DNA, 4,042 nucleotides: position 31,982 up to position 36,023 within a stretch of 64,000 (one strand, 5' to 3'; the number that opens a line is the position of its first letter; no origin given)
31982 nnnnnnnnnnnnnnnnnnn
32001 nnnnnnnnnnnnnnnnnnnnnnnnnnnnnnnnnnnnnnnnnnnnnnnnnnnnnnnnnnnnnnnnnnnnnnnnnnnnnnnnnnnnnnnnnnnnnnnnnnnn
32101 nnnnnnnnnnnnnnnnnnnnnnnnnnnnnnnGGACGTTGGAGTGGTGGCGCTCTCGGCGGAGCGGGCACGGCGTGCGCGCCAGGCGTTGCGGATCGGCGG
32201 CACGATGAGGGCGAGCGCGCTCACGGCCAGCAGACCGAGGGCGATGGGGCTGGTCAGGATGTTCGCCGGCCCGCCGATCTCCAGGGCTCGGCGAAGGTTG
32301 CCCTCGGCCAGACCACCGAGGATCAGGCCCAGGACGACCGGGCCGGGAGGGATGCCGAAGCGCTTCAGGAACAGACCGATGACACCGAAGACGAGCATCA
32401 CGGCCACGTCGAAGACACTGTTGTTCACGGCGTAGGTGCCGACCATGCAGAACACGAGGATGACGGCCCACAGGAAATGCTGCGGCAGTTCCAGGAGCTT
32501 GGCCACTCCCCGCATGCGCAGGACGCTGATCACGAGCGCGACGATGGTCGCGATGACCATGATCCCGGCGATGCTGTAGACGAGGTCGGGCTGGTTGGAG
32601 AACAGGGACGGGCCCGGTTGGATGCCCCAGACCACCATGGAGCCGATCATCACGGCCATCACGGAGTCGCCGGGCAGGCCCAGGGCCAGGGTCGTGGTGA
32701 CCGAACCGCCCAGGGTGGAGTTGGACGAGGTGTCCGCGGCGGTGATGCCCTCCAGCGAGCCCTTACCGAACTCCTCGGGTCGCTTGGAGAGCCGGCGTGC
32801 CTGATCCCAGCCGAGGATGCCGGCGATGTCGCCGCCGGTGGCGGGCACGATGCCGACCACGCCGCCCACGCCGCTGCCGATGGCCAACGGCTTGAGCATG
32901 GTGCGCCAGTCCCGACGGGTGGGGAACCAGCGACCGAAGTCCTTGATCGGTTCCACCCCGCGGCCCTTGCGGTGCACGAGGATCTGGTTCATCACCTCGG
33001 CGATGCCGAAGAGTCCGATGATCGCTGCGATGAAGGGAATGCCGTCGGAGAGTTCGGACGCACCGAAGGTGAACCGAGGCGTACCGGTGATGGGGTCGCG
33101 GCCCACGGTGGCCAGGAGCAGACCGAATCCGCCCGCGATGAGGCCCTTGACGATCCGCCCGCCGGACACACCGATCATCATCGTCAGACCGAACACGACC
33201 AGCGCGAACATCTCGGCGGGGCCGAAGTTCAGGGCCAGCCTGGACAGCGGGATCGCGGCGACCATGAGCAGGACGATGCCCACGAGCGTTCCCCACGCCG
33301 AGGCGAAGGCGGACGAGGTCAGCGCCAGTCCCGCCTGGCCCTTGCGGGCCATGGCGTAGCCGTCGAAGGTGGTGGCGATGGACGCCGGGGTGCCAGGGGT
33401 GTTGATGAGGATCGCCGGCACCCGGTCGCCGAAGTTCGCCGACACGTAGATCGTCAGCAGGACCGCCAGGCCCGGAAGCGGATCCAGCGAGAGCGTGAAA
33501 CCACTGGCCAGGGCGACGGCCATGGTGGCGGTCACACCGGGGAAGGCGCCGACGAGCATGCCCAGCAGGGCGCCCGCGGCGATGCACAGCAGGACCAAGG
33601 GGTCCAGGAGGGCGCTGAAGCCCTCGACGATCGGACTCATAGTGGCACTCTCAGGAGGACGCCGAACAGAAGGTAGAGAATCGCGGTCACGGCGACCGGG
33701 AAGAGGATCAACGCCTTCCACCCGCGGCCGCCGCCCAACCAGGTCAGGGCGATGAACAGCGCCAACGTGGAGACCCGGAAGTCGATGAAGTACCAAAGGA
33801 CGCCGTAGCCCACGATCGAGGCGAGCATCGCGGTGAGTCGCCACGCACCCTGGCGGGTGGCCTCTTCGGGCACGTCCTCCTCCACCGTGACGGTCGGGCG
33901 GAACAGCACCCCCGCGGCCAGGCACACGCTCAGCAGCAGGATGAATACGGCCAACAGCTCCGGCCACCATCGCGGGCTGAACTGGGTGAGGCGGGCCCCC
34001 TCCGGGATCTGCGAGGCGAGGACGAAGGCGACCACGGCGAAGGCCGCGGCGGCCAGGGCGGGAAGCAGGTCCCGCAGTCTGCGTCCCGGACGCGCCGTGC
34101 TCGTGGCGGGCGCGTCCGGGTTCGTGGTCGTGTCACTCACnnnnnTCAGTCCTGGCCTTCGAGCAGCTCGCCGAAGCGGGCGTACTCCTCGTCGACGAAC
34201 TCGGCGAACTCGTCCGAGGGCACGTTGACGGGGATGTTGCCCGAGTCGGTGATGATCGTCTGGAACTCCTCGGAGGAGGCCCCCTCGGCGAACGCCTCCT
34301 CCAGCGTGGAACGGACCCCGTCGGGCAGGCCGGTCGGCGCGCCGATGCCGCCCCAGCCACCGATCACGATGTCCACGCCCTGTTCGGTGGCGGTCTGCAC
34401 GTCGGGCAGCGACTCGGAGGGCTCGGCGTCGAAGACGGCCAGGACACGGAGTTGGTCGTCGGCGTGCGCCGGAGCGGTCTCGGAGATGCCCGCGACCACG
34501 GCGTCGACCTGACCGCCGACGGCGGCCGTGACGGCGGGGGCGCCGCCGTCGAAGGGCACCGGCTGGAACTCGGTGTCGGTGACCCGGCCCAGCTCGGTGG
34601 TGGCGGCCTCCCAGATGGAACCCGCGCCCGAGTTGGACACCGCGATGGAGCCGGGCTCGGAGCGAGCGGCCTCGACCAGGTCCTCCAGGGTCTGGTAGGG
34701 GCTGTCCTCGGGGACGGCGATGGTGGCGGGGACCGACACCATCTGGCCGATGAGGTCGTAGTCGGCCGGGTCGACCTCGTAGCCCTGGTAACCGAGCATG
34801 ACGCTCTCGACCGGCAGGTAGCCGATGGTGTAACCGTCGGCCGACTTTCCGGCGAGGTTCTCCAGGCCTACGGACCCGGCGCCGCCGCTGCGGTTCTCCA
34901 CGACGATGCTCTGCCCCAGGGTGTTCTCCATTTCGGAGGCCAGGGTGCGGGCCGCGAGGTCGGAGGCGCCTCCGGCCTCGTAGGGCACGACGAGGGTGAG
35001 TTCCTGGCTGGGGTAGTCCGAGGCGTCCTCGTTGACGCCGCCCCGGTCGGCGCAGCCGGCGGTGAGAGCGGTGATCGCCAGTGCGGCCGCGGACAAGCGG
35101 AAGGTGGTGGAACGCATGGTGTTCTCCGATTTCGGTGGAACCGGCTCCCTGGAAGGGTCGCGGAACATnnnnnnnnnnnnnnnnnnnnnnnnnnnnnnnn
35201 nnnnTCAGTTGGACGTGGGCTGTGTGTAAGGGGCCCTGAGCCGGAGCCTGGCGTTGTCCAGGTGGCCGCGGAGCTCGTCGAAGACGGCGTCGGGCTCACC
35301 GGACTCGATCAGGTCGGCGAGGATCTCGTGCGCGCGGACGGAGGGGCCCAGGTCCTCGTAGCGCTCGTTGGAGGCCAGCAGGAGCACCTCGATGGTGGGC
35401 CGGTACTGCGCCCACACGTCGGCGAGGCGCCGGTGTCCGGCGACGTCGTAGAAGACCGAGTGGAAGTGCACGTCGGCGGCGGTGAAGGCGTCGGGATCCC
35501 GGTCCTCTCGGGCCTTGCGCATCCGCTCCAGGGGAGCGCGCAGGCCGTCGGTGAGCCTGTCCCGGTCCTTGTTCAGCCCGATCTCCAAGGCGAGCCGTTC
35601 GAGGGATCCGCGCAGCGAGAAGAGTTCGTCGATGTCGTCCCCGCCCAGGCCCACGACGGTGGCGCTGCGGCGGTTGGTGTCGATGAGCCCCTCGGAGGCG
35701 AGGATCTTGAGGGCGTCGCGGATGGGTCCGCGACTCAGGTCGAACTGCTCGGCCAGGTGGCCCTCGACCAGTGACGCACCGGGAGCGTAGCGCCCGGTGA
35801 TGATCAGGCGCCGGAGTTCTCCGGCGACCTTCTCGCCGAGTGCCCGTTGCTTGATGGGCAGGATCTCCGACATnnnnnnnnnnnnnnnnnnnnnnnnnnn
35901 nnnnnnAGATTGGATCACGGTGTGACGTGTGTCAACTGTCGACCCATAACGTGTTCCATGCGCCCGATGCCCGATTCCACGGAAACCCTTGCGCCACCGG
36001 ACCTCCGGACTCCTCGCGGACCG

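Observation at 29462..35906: Uncharacterised sugar-acid catabolic operon: GntR-TctCBA-DHDPS-like aldolase-DhaKL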

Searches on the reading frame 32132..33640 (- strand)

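Call 4: search_protein_families(library=pfam, proteins=[window:32132-33640:-])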
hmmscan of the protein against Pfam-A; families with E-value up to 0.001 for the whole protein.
seq(503 aa): 1 family
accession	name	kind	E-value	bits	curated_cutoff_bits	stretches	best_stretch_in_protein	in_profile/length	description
PF01970.21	TctA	-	3.6e-141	471.1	28.9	1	17-437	1-423/423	Tripartite tricarboxylate transporter TctA family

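Call 5: search_protein_families(library=ncbifam, proteins=[window:32132-33640:-])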
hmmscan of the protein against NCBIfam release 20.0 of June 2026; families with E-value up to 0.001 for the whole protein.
seq(503 aa): 0 families

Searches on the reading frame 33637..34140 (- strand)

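Call 4: search_protein_families(library=pfam, proteins=[window:33637-34140:-])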
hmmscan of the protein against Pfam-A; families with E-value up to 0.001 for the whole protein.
window:33637-34140:- (167 aa): 1 family
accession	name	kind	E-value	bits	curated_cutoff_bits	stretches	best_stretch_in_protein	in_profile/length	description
PF07331.16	TctB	-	6.1e-16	59.3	29.1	1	30-167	6-136/137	Tripartite tricarboxylate transporter TctB family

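Call 5: search_protein_families(library=ncbifam, proteins=[window:33637-34140:-])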
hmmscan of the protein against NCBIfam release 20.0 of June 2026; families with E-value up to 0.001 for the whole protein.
window:33637-34140:- (167 aa): 0 families

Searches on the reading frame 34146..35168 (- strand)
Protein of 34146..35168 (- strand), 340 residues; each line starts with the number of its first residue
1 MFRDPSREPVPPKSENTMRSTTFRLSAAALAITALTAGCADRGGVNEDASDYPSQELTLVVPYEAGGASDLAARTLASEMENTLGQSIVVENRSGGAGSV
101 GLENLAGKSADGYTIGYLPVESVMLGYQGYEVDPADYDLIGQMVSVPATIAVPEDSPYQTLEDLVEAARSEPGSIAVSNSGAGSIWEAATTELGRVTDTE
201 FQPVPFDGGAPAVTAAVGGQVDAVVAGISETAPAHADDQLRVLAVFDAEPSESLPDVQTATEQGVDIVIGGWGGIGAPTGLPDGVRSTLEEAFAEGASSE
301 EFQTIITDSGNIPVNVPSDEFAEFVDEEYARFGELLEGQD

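Call 4: search_protein_families(library=pfam, proteins=[window:34146-35168:-])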
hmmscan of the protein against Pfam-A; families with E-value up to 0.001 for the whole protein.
window:34146-35168:- (340 aa): 2 families
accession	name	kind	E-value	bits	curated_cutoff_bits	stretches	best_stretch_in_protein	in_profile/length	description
PF03401.19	TctC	-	1.7e-40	139.7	27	1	73-337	2-270/274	Tripartite tricarboxylate transporter family receptor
PF12974.12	Phosphonate-bd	-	8.2e-05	22.5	27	1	148-246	87-187/242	ABC transporter, phosphonate, periplasmic substrate-binding protein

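Call 5: search_protein_families(library=ncbifam, proteins=[window:34146-35168:-])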
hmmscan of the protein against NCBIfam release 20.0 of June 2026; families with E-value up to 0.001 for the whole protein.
window:34146-35168:- (340 aa): 1 family
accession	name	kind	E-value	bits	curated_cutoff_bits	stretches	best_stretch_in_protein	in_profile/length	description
TIGR02122.1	TRAP_TAXI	subfamily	0.00011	21.2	84.35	1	18-165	1-140/320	TAXI family TRAP transporter solute-binding subunit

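Call 46: search_solved_structures(query=window:34146-35168:-, max_evalue=0.00001)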
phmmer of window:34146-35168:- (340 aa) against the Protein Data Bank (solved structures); distinct sequences matched with E-value up to 0.00001: 11.
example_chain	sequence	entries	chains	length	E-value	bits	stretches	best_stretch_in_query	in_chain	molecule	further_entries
25hk_A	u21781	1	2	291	5e-52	180.6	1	49-335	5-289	Tripartite tricarboxylate transporter substrate binding protein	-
8hkb_A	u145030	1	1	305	2.6e-37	132.2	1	55-336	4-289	Periplasmic terephthalate binding protein (TBP)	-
8hka_A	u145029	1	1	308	1.8e-36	129.4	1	55-336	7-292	Periplasmic terephthalate binding protein (TBP)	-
8hk9_D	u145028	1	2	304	2.4e-36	129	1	55-336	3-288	Periplasmic terephthalate binding protein (TBP)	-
4x9t_A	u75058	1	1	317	3.7e-35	125.1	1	50-302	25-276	Uncharacterized protein UPF0065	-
6hke_A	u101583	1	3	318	1.3e-34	123.3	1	48-338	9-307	Possible TctC subunit of the Tripartite Tricarboxylate Transport(TTT) Family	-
2f5x_A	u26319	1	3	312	1.9e-34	122.8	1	48-310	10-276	BugD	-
2qpq_A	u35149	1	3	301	5.4e-33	118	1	50-335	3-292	protein Bug27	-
2dvz_A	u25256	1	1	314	3.7e-32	115.3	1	49-332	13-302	Putative exported protein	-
7ndr_A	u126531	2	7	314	1.7e-31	113.1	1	51-337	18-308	Tripartite tricarboxylate transporter substrate binding protein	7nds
5oei_A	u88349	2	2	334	2.1e-31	112.8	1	47-333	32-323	Uncharacterized protein family UPF0065:Tat pathway signal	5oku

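Call 51: search_solved_structures(query=window:34146-35168:-, max_evalue=1e-40, show_alignments=1)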
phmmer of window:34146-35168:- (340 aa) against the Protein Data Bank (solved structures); distinct sequences matched with E-value up to 1e-40: 1.
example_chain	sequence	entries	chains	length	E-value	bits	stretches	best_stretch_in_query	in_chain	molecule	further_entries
25hk_A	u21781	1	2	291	5e-52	180.6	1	49-335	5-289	Tripartite tricarboxylate transporter substrate binding protein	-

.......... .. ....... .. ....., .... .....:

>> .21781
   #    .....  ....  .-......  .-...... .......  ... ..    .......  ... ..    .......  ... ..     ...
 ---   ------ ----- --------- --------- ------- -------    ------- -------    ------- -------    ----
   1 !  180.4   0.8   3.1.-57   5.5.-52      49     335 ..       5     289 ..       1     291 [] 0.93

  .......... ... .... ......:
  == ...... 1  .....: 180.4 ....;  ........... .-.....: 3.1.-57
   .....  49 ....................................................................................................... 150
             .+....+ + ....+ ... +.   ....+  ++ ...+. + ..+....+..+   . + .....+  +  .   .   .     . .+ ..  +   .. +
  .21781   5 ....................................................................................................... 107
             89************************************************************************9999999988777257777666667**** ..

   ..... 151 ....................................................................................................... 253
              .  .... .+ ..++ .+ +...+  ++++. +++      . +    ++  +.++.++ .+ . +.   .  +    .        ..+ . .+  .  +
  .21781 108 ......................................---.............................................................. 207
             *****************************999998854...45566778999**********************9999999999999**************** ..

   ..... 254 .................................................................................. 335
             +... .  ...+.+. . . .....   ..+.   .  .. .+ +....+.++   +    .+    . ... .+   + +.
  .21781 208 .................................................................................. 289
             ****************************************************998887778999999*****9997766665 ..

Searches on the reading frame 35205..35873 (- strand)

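Call 4: search_protein_families(library=pfam, proteins=[window:35205-35873:-])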
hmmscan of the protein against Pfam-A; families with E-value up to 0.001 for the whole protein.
window:35205-35873:- (222 aa): 3 families
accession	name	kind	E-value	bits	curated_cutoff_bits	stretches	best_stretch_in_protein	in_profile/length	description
PF07729.17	FCD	-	2.4e-20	73.7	24.3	1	83-206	1-124/125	FCD domain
PF00392.27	GntR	-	1.9e-17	63.1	27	1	13-74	2-64/64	Bacterial regulatory proteins, gntR family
PF14502.12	HTH_41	-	0.00021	21.1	25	1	40-69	12-41/48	Helix-turn-helix domain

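Call 5: search_protein_families(library=ncbifam, proteins=[window:35205-35873:-])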
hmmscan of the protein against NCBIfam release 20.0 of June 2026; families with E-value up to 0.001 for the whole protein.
window:35205-35873:- (222 aa): 15 families
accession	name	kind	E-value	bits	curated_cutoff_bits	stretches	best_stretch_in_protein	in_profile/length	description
TIGR03338.1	phnR_burk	equivalog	1.9e-26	93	271.5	1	3-211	3-212/212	phosphonate utilization associated transcriptional regulator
NF003011.0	PRK03837.1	subfamily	4.3e-14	52.7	260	2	6-67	8-70/241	transcriptional regulator NanR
NF008504.0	PRK11414.1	equivalog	5.6e-09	36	225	1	9-160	9-165/221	GntR family transcriptional regulator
NF008576.0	PRK11534.1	equivalog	2e-08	34.2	218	1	19-108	15-105/225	DNA-binding transcriptional regulator CsiR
NF007741.0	PRK10421.1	equivalog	1.2e-07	31.3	311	1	9-74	5-71/262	transcriptional regulator LldR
NF007001.0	PRK09464.1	equivalog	2.7e-07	30.5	330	1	6-68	5-68/254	pyruvate dehydrogenase complex transcriptional repressor PdhR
TIGR02325.1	C_P_lyase_phnF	equivalog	1.2e-06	28.2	156.8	1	12-74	9-72/238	phosphonate metabolism transcriptional regulator PhnF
TIGR02018.2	his_ut_repres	equivalog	1.6e-06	27.7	220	1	15-74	3-63/226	histidine utilization transcriptional repressor HutC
NF007442.0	PRK09990.1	equivalog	6.9e-06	25.7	301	1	8-73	7-74/256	transcriptional regulator GlcC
NF052282.1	PLP_TF_PdxR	equivalog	7e-06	25.3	320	1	13-74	3-65/448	MocR-like pyridoxine biosynthesis transcription factor PdxR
TIGR02404.1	trehalos_R_Bsub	equivalog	3.4e-05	23.6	211.95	1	15-72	4-62/233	trehalose operon repressor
NF007588.0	PRK10225.1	equivalog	3.5e-05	23.2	442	1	14-74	12-72/257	Uxu operon transcriptional regulator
NF052290.2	MocR_like_YczR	exception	8.1e-05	21.5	487.4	1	13-79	21-88/458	MocR-like transcription factor YczR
NF007292.0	PRK09764.1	equivalog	0.00045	19.5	281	1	12-74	6-69/240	GntR family transcriptional regulator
NF008571.0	PRK11523.1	equivalog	0.0007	19.1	396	0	9-71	6-69/258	transcriptional regulator ExuR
